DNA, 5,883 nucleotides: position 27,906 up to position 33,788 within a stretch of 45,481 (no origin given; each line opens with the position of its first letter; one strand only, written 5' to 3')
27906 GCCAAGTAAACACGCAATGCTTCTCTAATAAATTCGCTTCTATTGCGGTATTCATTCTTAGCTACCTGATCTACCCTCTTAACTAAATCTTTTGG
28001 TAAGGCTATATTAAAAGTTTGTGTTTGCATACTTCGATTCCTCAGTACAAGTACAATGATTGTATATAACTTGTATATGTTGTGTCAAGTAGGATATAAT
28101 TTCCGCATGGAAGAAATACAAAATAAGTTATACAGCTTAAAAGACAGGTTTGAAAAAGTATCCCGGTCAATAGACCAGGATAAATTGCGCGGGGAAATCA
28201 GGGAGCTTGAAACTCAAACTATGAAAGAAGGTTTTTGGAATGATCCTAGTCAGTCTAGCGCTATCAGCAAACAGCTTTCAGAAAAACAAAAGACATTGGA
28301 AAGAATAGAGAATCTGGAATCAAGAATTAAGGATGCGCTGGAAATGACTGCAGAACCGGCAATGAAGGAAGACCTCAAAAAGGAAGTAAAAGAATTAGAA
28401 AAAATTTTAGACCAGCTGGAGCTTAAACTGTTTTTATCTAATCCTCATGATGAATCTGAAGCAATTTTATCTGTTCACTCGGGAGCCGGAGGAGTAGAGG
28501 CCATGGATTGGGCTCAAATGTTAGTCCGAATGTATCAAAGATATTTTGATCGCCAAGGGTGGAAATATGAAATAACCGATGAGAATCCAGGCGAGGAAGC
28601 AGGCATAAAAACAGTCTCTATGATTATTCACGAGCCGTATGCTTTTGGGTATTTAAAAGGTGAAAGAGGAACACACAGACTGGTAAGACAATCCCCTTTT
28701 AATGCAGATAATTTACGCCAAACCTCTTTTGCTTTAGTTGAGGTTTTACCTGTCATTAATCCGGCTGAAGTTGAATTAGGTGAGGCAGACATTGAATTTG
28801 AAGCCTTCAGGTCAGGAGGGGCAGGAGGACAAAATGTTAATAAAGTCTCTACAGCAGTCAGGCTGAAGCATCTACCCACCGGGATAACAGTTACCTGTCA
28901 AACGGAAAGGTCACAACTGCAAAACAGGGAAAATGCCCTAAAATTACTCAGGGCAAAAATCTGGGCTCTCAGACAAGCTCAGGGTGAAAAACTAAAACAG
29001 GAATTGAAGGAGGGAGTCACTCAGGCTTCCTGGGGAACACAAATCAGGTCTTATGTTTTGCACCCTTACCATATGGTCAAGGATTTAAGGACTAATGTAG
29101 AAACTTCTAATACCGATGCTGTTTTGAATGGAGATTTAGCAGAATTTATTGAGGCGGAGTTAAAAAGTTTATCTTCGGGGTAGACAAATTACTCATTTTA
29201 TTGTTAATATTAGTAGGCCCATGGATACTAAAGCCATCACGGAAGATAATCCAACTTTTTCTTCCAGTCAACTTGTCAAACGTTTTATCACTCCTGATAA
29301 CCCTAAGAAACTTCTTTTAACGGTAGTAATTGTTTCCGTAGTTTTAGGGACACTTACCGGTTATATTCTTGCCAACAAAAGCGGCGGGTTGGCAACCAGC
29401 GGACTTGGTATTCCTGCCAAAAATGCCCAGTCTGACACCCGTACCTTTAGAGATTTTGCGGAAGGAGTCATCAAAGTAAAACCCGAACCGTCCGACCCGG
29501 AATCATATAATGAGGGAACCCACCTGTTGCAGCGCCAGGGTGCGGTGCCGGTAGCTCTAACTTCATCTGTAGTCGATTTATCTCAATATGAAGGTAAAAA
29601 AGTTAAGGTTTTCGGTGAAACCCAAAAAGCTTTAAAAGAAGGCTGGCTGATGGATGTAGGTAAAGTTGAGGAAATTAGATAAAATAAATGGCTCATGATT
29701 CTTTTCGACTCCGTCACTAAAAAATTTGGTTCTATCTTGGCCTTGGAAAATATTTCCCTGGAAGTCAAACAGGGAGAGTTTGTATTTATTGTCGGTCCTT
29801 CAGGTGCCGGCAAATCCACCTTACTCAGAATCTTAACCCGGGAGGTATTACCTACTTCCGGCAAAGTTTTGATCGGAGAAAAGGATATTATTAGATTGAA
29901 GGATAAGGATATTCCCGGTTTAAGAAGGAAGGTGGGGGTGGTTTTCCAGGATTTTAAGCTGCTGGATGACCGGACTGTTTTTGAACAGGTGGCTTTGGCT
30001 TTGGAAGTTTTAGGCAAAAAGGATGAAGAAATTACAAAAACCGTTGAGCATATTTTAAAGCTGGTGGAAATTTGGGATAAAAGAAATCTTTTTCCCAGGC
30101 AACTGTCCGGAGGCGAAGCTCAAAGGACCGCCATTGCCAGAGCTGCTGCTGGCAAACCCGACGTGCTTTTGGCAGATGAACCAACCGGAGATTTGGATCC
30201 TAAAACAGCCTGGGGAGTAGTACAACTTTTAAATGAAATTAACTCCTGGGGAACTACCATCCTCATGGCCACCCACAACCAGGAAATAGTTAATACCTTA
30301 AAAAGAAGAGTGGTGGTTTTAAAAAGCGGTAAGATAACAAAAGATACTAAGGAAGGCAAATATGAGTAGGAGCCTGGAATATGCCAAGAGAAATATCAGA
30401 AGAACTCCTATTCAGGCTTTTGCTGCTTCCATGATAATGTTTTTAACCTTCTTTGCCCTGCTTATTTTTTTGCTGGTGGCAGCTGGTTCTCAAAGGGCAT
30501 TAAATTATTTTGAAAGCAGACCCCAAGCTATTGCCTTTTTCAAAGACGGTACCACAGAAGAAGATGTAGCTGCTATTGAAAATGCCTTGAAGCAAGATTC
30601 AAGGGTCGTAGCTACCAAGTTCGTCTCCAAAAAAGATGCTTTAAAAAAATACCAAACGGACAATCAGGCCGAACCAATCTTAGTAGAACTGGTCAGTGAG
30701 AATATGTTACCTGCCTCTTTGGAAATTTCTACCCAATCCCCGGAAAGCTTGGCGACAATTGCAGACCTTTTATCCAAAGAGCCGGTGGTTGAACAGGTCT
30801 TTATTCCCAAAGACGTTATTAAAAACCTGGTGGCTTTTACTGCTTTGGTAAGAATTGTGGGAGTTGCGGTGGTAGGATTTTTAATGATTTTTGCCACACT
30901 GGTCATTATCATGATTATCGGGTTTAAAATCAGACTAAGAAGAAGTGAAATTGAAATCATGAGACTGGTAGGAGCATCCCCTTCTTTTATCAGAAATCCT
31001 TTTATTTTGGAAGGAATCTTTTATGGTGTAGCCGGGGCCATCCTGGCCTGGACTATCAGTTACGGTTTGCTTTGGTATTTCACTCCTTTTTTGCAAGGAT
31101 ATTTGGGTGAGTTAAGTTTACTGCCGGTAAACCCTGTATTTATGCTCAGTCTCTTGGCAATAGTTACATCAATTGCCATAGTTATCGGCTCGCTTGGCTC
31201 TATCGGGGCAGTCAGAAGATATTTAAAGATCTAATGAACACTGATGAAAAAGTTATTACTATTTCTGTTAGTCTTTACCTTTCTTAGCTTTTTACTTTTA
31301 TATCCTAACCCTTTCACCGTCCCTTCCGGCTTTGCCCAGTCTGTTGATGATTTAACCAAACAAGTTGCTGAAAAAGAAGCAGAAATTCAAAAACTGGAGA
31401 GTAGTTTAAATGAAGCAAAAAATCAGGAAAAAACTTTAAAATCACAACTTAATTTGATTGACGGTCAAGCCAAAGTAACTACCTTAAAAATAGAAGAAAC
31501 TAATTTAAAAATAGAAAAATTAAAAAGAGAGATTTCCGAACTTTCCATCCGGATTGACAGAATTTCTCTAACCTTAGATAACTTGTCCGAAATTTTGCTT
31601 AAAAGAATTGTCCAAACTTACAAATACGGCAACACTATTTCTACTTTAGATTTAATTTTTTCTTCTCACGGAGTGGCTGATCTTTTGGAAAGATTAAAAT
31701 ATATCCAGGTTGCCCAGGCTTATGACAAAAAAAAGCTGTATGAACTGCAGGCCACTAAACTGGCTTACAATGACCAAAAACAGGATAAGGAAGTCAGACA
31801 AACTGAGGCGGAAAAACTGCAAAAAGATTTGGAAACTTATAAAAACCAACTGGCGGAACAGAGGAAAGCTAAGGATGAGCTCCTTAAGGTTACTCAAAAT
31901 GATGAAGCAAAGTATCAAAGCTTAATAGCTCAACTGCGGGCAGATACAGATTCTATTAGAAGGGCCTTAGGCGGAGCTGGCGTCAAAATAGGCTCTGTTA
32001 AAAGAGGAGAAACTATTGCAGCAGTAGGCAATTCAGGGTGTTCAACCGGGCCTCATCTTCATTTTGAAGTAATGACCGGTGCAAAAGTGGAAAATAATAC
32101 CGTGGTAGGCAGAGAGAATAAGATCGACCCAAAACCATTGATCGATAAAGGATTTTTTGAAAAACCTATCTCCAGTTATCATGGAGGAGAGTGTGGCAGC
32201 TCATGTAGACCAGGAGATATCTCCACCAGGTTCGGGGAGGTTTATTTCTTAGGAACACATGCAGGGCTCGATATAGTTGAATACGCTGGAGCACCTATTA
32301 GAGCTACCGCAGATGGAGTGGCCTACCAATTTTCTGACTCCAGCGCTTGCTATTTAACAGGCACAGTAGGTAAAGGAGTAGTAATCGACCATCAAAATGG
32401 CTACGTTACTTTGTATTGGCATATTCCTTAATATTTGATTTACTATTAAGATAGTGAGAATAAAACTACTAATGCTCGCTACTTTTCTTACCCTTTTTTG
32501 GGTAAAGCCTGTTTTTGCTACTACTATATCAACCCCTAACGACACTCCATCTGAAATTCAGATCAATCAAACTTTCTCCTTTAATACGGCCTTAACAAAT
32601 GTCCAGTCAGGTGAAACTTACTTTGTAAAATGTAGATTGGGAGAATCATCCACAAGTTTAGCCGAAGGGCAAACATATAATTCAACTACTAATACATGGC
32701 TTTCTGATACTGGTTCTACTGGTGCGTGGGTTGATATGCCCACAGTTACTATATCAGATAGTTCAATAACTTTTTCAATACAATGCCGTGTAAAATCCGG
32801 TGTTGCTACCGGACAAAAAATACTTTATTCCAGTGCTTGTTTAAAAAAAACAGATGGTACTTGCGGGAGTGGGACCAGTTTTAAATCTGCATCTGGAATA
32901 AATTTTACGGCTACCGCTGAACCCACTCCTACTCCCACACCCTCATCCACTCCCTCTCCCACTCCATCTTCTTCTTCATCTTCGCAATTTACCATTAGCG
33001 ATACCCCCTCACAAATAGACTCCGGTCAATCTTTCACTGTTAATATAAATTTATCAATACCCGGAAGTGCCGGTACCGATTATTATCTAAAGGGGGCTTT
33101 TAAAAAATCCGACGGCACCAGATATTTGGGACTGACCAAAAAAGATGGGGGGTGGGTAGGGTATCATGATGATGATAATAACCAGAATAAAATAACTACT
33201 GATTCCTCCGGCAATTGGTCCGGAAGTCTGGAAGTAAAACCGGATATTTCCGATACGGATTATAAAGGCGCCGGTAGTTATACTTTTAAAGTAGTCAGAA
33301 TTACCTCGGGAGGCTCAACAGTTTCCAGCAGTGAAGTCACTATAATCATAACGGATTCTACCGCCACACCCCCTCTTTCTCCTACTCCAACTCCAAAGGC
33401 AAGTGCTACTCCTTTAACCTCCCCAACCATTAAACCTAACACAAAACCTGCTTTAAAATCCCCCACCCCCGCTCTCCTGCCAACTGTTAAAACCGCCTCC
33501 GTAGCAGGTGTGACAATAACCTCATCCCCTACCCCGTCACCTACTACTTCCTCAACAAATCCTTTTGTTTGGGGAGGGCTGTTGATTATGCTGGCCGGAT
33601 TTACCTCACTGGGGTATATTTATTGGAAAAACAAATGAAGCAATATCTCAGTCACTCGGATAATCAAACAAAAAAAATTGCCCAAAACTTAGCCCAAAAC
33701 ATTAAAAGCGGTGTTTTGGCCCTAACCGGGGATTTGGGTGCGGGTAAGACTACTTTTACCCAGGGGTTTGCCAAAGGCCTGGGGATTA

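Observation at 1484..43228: Exceptional density of GT-C-like membrane glycosyltransferases: an extracytoplasmic glycosylation supercluster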

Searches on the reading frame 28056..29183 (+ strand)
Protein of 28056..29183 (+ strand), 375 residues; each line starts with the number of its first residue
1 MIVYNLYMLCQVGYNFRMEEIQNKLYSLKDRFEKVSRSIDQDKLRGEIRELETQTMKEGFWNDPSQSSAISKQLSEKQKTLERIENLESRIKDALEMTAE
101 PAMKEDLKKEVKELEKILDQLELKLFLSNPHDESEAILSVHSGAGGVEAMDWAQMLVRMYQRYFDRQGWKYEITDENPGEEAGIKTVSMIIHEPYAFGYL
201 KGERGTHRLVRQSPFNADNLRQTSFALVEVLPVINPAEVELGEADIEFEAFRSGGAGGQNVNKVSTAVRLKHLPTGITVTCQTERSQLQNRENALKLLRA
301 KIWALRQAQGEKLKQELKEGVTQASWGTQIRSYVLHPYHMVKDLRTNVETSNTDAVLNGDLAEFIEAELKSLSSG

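Call 7: search_protein_families(library=pfam, proteins=[window:28056-29183:+], max_evalue=0.001)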
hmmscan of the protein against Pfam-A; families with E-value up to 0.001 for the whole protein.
window:28056-29183:+ (375 aa): 2 families
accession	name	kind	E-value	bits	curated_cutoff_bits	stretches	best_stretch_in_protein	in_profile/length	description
PF03462.23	PCRF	-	9e-53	179.4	24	1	46-228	3-194/194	PCRF domain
PF00472.26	RF-1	-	2.4e-36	124.6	35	1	238-345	4-116/116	RF-1 domain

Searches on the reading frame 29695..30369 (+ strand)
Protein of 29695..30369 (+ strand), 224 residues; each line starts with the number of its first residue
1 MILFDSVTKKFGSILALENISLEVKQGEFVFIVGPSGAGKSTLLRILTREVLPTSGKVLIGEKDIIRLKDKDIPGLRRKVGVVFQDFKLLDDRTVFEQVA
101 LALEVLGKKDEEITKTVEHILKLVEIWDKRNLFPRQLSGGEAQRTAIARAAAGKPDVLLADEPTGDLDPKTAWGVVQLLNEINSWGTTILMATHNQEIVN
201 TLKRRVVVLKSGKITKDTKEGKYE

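Call 7: search_protein_families(library=pfam, proteins=[window:29695-30369:+], max_evalue=0.001)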
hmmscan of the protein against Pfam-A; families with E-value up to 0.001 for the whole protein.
window:29695-30369:+ (224 aa): 10 families
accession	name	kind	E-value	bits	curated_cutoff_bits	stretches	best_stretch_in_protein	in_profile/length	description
PF00005.33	ABC_tran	-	3.2e-36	125.4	25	1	17-164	1-136/137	ABC transporter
PF13304.12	AAA_21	-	4.8e-10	40.4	27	1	146-200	250-304/304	AAA domain, putative AbiEii toxin, Type IV TA system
PF13191.12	AAA_16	-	1.2e-05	26.3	32.6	1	25-73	20-64/167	AAA ATPase domain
PF02463.25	SMC_N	-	3.4e-05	23.8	40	1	20-210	18-213/220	RecF/RecN/SMC N terminal domain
PF13401.12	AAA_22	-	0.00013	22.7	27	1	26-114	4-65/130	AAA domain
PF25199.1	nSTAND_NTPase5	-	0.00017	21.9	34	0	23-87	37-105/145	Novel STAND NTPase 5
PF03193.22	RsgA_GTPase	-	0.00018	21.8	30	0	19-50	99-129/174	RsgA GTPase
PF20720.3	nSTAND3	-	0.00062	19.9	27.2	0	24-54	14-44/155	Novel STAND NTPase 3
PF13555.12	AAA_29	-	0.00063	19.9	27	0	23-44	18-39/61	P-loop containing region of AAA domain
PF03215.21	Rad17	-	0.00082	19.8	23.8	0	16-53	34-71/186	Rad17 P-loop domain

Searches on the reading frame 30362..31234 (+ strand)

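Call 7: search_protein_families(library=pfam, proteins=[window:30362-31234:+], max_evalue=0.001)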
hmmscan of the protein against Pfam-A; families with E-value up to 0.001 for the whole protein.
window:30362-31234:+ (290 aa): 3 families
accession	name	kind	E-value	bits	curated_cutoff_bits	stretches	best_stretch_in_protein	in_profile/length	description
PF18075.7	FtsX_ECD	-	3.8e-16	59.9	23.5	1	58-146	5-96/96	FtsX extracellular domain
PF02687.27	FtsX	-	3.9e-12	46.7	25.5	1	169-289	2-117/120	FtsX-like permease C-terminal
PF07019.17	EMC6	-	0.00081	20.3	23.3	0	164-234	21-81/81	EMC6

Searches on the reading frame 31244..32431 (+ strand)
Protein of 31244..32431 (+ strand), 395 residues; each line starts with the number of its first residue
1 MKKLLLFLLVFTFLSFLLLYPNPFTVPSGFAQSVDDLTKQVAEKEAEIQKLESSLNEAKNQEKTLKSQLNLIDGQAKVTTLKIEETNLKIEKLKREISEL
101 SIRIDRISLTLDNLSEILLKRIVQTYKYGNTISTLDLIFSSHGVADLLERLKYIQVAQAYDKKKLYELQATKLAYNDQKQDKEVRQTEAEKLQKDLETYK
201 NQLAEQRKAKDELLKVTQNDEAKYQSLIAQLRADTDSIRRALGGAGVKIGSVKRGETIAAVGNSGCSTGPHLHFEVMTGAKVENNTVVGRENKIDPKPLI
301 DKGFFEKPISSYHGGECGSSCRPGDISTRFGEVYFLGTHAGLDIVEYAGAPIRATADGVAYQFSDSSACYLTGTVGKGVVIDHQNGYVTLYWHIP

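Call 7: search_protein_families(library=pfam, proteins=[window:31244-32431:+], max_evalue=0.001)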
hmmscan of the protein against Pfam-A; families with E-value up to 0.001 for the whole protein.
window:31244-32431:+ (395 aa): 3 families
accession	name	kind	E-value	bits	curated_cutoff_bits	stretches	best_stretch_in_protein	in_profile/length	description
PF01551.29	Peptidase_M23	-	3.5e-18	66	28.7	2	338-394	2-52/96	Peptidase family M23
PF24568.1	CC_PcsB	-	3.9e-05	23.9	27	1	115-172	12-69/75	Peptidoglycan hydrolase PcsB, coiled-coil domain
PF06810.17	Phage_scaffold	-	0.00023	21.6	35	0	35-97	14-79/170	Phage capsid assembly scaffolding protein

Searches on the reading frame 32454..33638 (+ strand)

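Call 7: search_protein_families(library=pfam, proteins=[window:32454-33638:+], max_evalue=0.001)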
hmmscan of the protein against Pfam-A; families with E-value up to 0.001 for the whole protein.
window:32454-33638:+ (394 aa): 0 families

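Call 9: search_protein_families(library=ncbifam, proteins=[window:32454-33638:+], max_evalue=1)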
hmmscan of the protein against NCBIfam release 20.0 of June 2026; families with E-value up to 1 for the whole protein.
window:32454-33638:+ (394 aa): 2 families
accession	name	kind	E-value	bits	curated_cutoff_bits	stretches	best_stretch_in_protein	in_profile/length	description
NF041766.1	choice_anch_U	domain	0.047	14.5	32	1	47-110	16-69/92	choice-of-anchor U domain-containing protein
NF033186.1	internalin_K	exception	0.4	9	1100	0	155-176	512-533/604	class 1 internalin InlK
